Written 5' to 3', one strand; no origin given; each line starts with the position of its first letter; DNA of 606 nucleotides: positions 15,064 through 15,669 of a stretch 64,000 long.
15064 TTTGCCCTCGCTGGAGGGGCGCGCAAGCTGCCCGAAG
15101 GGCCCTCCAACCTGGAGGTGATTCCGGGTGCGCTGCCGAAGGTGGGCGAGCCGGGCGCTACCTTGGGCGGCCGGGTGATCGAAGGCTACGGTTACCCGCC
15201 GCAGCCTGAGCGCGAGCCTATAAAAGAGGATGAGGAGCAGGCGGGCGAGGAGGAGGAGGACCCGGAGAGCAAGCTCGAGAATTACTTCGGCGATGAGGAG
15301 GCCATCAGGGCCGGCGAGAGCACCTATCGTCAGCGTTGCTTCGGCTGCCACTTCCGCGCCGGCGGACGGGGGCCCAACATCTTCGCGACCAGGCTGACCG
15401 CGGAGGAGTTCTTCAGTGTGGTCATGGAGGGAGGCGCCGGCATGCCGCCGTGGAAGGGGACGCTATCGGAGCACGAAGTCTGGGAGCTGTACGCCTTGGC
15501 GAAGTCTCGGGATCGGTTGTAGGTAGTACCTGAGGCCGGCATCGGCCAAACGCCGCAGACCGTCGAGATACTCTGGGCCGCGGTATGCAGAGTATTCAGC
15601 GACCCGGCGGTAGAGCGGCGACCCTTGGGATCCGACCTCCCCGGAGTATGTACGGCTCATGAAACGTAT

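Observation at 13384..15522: PQQ quinohemoprotein dehydrogenase carrying the lanthanide-type D-Y-D signature and a Glu-rich inter-domain linker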

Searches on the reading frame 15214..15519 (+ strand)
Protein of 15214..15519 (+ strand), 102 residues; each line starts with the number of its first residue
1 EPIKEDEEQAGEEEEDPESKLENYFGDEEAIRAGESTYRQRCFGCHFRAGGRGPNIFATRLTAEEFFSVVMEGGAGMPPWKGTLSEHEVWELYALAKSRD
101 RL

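Call 48: search_protein_families(library=ncbifam, proteins=[window:15274-15519:+], max_evalue=0.01)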
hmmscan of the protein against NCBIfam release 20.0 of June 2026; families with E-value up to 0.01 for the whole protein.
window:15274-15519:+ (82 aa): 7 families
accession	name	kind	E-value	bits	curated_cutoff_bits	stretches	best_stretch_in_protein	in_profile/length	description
TIGR04494.1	c550_PedF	equivalog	1.7e-06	28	122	1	5-79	44-130/133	cytochrome c-550 PedF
NF045773.1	cytochro_C550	exception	3.4e-06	27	125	1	8-61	46-103/118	cytochrome c550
NF011054.0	PRK14486.1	equivalog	2.4e-05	24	447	1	4-79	208-290/294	putative bifunctional cbb3-type cytochrome c oxidase subunit II/cytochrome c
NF045774.1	cytochro_C551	exception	0.00054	19.9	118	1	8-68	36-98/110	cytochrome c551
TIGR03872.1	cytochrome_MoxG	equivalog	0.00066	19.8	147.8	1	3-72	36-114/133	cytochrome c(L), periplasmic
NF045930.1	Cytc6PetJCyano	equivalog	0.0066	16.4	135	0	43-72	69-98/110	cytochrome c6 PetJ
TIGR00782.1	ccoP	equivalog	0.0071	15.7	179.95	0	6-77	198-279/285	cytochrome-c oxidase, cbb3-type subunit III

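Call 56: search_solved_structures(query=window:15214-15519:+, max_evalue=1, show_alignments=3)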
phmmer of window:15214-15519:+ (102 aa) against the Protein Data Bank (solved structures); distinct sequences matched with E-value up to 1: 18.
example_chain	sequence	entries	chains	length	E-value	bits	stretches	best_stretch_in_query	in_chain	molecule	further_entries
7c90_A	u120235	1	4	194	0.0017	21.8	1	22-56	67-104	Cytochrome c, mono-and diheme variant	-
1c6o_A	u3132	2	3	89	0.018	18.5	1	33-93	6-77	CYTOCHROME C6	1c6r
2zon_G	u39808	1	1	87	0.026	18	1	32-87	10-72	cytochrome c551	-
2c8s_A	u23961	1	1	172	0.037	17.6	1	23-77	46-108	CYTOCHROME C-L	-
1kv9_A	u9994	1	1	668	0.054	17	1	28-99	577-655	TYPE II QUINOHEMOPROTEIN ALCOHOL DEHYDROGENASE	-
1b7v_A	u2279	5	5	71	0.12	15.9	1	35-82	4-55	PROTEIN (CYTOCHROME C-553) | CYTOCHROME C-553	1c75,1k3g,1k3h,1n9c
6h5l_B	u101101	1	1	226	0.12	15.9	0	29-53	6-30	Conserved hypothetical cytochrome protein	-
6rtd_A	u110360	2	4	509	0.16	15.5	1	32-61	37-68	Cytochrome c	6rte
3dmi_A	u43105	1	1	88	0.17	15.4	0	32-73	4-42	cytochrome c6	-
1a2s_A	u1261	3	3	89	0.21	15.1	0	32-92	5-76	CYTOCHROME C6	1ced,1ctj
2zoo_A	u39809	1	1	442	0.29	14.7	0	27-57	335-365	Probable nitrite reductase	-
3ph2_B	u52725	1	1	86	0.31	14.6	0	67-92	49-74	Cytochrome c6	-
6ef8_A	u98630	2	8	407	0.35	14.4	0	36-59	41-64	C-type cytochrome OmcS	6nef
8yts_A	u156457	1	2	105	0.36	14.4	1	31-62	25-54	Cytochrome C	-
6xkx_p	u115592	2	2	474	0.38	14.3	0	23-48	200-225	Cbb3-type cytochrome c oxidase subunit CcoP,Cytochrome c-type cyt cy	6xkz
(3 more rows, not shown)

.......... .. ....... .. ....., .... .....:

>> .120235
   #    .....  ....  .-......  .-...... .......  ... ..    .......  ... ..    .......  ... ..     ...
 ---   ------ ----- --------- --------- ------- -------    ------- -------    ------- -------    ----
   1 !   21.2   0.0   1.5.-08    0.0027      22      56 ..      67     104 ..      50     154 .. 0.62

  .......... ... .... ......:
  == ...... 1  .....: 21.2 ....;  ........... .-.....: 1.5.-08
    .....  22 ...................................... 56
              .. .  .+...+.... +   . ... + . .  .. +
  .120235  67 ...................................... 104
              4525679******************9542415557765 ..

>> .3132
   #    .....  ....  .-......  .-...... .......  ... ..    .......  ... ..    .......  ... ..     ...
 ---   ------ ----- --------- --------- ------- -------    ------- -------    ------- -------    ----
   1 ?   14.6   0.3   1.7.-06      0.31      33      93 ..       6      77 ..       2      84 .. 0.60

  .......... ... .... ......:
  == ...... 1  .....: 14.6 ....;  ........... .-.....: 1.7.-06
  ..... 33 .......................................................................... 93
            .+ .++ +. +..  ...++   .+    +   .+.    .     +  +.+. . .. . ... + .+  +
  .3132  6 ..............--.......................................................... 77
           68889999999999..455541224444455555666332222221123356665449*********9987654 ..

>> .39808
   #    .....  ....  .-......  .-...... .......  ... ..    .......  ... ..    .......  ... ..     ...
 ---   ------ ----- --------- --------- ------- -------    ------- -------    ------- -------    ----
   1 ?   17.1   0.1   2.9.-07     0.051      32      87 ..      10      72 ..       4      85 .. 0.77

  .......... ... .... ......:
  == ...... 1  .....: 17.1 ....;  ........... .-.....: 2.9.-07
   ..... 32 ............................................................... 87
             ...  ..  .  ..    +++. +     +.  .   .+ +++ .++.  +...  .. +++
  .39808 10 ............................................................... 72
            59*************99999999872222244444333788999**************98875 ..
